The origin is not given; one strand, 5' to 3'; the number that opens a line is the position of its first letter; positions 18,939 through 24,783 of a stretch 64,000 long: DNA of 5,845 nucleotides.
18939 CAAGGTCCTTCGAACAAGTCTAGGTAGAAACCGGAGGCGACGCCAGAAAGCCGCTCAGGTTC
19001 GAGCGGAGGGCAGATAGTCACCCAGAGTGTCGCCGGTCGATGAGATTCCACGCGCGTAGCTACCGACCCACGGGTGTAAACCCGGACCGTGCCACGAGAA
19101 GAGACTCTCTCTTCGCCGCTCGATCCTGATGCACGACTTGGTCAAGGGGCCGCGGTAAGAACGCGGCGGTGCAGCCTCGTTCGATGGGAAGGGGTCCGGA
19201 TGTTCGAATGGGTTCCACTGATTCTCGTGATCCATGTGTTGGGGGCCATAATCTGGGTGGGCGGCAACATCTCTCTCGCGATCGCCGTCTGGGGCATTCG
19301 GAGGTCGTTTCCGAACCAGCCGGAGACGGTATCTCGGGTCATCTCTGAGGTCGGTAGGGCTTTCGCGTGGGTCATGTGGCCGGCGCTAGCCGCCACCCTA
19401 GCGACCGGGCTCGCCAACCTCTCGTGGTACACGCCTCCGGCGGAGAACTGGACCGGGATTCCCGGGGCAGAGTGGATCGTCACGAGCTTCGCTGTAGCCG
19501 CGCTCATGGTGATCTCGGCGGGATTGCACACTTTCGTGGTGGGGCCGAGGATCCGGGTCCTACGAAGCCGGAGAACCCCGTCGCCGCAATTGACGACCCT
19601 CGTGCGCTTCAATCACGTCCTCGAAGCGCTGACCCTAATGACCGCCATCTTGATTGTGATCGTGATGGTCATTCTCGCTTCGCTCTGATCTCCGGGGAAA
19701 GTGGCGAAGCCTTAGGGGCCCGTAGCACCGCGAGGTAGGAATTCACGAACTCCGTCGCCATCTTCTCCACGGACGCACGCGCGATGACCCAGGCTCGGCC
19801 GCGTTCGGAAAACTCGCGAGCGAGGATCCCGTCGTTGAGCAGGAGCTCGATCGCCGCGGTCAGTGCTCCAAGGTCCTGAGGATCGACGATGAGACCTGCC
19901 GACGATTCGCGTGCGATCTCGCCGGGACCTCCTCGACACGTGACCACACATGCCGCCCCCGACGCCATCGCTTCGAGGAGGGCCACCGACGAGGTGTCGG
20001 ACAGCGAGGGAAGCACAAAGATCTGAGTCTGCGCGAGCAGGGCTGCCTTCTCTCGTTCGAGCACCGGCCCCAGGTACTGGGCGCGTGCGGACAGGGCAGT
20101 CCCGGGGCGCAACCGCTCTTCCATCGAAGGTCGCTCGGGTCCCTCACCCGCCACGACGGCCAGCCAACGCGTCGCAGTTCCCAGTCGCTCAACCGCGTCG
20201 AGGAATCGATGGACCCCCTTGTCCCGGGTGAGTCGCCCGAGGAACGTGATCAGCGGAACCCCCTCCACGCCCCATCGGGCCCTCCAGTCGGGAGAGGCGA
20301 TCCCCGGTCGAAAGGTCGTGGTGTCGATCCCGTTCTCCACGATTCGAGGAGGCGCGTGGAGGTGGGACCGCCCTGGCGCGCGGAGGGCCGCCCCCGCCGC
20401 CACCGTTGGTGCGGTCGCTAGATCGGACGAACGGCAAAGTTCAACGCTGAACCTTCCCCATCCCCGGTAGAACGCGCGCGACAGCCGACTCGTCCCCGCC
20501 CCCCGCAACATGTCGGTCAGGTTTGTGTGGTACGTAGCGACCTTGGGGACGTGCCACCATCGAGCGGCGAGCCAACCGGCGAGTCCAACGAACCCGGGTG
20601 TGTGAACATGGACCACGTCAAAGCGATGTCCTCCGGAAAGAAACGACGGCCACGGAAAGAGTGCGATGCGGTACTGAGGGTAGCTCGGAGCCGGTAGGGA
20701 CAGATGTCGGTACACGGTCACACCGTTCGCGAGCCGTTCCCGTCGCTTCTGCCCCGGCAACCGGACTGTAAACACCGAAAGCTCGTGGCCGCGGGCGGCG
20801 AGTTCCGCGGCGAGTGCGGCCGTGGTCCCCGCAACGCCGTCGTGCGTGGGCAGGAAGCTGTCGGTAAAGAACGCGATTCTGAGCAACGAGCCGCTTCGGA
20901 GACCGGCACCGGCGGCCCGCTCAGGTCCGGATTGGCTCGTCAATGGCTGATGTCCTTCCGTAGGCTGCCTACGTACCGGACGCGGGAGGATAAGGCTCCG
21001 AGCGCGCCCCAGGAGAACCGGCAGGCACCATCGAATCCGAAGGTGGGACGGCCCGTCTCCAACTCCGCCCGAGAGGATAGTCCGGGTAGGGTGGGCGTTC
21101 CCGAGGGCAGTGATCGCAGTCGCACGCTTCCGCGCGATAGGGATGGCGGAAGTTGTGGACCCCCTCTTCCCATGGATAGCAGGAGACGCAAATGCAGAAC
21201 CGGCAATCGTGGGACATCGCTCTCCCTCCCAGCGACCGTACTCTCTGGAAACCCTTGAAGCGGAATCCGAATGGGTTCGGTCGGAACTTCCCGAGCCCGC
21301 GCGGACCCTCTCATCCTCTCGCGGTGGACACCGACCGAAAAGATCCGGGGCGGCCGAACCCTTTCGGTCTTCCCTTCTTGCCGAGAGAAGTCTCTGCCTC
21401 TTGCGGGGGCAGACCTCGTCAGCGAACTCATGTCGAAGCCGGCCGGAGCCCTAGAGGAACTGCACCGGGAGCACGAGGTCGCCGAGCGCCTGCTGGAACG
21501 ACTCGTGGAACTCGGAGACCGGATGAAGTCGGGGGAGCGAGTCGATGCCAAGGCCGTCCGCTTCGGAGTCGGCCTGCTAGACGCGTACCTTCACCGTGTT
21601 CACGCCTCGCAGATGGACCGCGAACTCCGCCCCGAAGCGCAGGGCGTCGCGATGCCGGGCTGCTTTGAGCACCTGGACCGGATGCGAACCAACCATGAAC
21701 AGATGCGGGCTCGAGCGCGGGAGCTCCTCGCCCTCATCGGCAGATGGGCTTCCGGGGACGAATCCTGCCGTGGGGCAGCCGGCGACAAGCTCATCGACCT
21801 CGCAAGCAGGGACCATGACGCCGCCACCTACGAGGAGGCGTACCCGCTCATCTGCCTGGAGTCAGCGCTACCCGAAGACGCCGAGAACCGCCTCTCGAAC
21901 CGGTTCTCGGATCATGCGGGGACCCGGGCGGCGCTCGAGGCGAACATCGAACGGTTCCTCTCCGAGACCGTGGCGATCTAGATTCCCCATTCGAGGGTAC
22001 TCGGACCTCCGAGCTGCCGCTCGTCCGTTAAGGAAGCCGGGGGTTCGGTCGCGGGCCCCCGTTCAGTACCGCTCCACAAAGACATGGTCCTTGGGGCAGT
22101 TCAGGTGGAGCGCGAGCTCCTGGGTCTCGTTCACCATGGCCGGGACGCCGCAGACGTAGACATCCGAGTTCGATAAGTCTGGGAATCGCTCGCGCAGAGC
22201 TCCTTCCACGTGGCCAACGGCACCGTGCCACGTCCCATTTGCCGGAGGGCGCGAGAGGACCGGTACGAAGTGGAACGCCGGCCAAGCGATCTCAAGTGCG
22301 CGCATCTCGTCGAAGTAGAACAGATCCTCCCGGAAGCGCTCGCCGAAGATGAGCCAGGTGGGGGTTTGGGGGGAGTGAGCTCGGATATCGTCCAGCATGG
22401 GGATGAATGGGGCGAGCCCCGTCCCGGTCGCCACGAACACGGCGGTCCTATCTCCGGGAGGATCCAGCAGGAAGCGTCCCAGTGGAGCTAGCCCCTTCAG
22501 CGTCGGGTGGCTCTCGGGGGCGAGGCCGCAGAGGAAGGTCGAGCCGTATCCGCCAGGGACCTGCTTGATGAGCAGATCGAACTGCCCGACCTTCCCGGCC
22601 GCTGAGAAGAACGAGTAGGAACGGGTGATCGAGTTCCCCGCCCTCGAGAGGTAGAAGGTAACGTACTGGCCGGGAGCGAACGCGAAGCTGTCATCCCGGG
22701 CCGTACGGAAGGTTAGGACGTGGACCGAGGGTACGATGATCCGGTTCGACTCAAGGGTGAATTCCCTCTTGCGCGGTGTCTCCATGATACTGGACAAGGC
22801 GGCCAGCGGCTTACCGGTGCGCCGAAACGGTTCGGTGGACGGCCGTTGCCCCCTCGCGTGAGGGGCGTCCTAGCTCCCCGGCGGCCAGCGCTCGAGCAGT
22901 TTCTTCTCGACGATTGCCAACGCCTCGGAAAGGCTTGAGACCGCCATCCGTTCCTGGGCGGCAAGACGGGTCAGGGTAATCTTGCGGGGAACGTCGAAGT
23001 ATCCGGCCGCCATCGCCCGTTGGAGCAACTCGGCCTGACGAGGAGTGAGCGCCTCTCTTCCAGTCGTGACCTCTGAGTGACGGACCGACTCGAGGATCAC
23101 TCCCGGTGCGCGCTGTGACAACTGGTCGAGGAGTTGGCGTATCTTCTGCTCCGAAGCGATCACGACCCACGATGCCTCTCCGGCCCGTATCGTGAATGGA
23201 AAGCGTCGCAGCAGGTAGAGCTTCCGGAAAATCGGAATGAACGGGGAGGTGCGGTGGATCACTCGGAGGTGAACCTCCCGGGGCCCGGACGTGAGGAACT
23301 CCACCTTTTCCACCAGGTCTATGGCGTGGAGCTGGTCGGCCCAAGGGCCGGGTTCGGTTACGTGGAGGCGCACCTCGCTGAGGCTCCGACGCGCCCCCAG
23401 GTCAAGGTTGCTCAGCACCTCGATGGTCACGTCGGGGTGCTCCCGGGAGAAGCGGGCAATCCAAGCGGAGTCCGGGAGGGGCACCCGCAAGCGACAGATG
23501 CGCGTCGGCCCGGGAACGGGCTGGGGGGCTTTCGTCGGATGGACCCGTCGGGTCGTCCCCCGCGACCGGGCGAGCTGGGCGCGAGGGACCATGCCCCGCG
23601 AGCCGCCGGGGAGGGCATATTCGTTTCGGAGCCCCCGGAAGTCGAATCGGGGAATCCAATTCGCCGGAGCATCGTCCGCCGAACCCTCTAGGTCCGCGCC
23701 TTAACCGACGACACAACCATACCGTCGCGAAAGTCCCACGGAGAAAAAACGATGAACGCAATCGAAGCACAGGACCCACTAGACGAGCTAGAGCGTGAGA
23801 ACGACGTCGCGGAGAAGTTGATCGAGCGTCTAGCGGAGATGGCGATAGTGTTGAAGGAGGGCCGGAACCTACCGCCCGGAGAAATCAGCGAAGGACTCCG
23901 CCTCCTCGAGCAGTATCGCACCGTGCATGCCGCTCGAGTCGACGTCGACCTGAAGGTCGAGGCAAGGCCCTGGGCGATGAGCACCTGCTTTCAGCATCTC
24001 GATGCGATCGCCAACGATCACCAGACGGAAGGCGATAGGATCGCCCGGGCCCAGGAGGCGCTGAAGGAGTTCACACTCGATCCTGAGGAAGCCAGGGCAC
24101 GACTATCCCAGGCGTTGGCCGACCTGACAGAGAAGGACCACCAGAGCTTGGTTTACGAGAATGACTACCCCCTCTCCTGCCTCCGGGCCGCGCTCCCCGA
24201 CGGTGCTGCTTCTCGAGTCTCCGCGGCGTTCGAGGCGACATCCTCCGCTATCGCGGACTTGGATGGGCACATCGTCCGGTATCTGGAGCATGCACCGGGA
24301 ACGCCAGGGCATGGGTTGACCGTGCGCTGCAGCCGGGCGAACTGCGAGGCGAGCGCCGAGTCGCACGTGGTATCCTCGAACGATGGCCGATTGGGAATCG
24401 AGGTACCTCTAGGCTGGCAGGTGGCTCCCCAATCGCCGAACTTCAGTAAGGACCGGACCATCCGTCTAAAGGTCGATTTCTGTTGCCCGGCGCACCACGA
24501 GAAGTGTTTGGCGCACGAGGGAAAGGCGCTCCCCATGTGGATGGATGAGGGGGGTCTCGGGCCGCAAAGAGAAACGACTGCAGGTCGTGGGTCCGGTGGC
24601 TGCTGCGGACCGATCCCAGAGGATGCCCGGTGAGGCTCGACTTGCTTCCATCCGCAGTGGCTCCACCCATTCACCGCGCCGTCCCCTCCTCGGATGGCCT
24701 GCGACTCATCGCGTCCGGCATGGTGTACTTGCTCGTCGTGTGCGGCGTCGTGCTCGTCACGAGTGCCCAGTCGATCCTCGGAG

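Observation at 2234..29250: Three direct repeats sharing the last 9 codons and stop of ABCE1, bracketing two gene islands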

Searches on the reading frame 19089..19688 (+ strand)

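Call 16: search_protein_families(library=pfam, proteins=[window:19089-19688:+], max_evalue=0.01)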
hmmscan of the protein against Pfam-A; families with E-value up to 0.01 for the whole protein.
window:19089-19688:+ (199 aa): 3 families
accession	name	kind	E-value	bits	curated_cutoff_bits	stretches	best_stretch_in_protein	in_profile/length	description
PF05425.18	CopD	-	8e-08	33.1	32.1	1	88-187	3-103/105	Copper resistance protein D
PF10027.14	DUF2269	-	4.9e-06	27.1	28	1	44-195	2-148/150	Predicted integral membrane protein (DUF2269)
PF13664.11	DUF4149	-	0.00027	21.6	24.6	1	53-162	3-100/102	Domain of unknown function (DUF4149)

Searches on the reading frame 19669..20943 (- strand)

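Call 16: search_protein_families(library=pfam, proteins=[window:19669-20943:-], max_evalue=0.01)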
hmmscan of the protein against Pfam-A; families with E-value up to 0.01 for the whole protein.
window:19669-20943:- (424 aa): 6 families
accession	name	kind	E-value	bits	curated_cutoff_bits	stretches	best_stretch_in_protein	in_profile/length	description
PF00534.26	Glycos_transf_1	-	1.1e-27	97.1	26.4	1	220-385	5-172/172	Glycosyl transferases group 1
PF13692.12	Glyco_trans_1_4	-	2e-27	96.6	27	1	230-371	2-142/142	Glycosyl transferases group 1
PF13439.12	Glyco_transf_4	-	2.3e-23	83.5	28.5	1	36-209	3-169/170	Glycosyltransferase Family 4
PF13579.12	Glyco_trans_4_4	-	6.3e-16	59.5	29.7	1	36-191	2-146/158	Glycosyl transferase 4-like domain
PF13477.12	Glyco_trans_4_2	-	0.00086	19.9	23.4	1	41-160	13-126/139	Glycosyl transferase 4-like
PF13524.12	Glyco_trans_1_2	-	0.0024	18.3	25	1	247-400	5-143/144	Glycosyl transferase-like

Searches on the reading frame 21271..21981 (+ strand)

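Call 16: search_protein_families(library=pfam, proteins=[window:21271-21981:+], max_evalue=0.01)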
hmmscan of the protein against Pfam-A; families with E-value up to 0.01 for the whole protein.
window:21271-21981:+ (236 aa): 1 family
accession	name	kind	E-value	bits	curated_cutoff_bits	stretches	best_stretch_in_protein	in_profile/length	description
PF01814.28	Hemerythrin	-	5.1e-07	30.6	25.3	1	61-177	3-111/127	Hemerythrin HHE cation binding domain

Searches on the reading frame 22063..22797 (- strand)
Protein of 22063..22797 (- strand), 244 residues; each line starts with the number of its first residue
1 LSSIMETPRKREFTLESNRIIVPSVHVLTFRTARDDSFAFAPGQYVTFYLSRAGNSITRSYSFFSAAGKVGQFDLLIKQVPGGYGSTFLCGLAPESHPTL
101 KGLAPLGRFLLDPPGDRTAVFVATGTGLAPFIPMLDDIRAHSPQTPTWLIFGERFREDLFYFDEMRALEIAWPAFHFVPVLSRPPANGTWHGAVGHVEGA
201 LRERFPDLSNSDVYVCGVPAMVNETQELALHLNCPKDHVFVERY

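Call 17: search_protein_families(library=pfam, proteins=[window:22063-22797:-], max_evalue=0.01)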
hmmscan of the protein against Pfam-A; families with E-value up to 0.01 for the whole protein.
window:22063-22797:- (244 aa): 2 families
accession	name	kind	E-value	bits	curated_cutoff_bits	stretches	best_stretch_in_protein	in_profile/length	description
PF00175.26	NAD_binding_1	-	3e-20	73.3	22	1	121-226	1-108/109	Oxidoreductase NAD-binding domain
PF00970.30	FAD_binding_6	-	3.6e-14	53.3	21.1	1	13-109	2-97/99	Oxidoreductase FAD-binding domain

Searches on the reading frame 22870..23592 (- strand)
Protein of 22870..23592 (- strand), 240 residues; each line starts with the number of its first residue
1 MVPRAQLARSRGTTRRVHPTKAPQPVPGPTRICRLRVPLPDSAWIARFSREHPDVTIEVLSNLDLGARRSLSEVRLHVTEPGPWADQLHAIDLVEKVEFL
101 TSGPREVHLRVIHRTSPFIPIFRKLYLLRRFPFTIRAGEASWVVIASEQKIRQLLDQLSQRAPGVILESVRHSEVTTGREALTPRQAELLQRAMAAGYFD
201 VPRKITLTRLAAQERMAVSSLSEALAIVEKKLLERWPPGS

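Call 17: search_protein_families(library=pfam, proteins=[window:22870-23592:-], max_evalue=0.01)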
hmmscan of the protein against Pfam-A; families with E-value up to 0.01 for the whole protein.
window:22870-23592:- (240 aa): 1 family
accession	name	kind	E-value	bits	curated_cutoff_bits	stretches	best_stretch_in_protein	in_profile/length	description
PF04967.18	HTH_10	-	2.4e-12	46.9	23.1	1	182-234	1-53/53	HTH DNA binding domain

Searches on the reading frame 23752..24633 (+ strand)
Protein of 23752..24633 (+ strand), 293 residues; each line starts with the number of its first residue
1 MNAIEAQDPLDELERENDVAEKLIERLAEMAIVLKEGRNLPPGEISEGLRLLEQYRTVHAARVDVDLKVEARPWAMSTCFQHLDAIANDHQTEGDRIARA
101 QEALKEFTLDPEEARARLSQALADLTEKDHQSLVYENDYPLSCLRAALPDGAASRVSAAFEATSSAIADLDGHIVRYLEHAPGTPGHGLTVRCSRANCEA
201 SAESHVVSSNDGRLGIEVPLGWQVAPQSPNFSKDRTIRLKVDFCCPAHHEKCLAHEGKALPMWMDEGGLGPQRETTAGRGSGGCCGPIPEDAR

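Call 17: search_protein_families(library=pfam, proteins=[window:23752-24633:+], max_evalue=0.01)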
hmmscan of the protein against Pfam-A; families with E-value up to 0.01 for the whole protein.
window:23752-24633:+ (293 aa): 0 families

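Call 72: search_protein_families(library=ncbifam, proteins=[window:23752-24633:+], max_evalue=0.01)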
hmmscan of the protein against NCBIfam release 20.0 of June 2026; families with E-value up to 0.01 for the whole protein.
window:23752-24633:+ (293 aa): 0 families

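Call 73: search_protein_families(library=phrogs, proteins=[window:23752-24633:+], max_evalue=0.001)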
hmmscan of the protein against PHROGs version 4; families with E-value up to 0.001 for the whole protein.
window:23752-24633:+ (293 aa): 0 families
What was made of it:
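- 15940..29101 (.): Island 2 (~13.2 kb cargo). Genes: DUF2249, FeS-assembly protein, CopD-like, GT4 glycosyltransferase, hemerythrins, FAD/NAD oxidoreductase, HTH_10 regulator, ferredoxin, DUF488, and a 399-aa polytopic membrane protein. No recombinase. NCBIfam and PHROGs negative (calls 72, 73).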
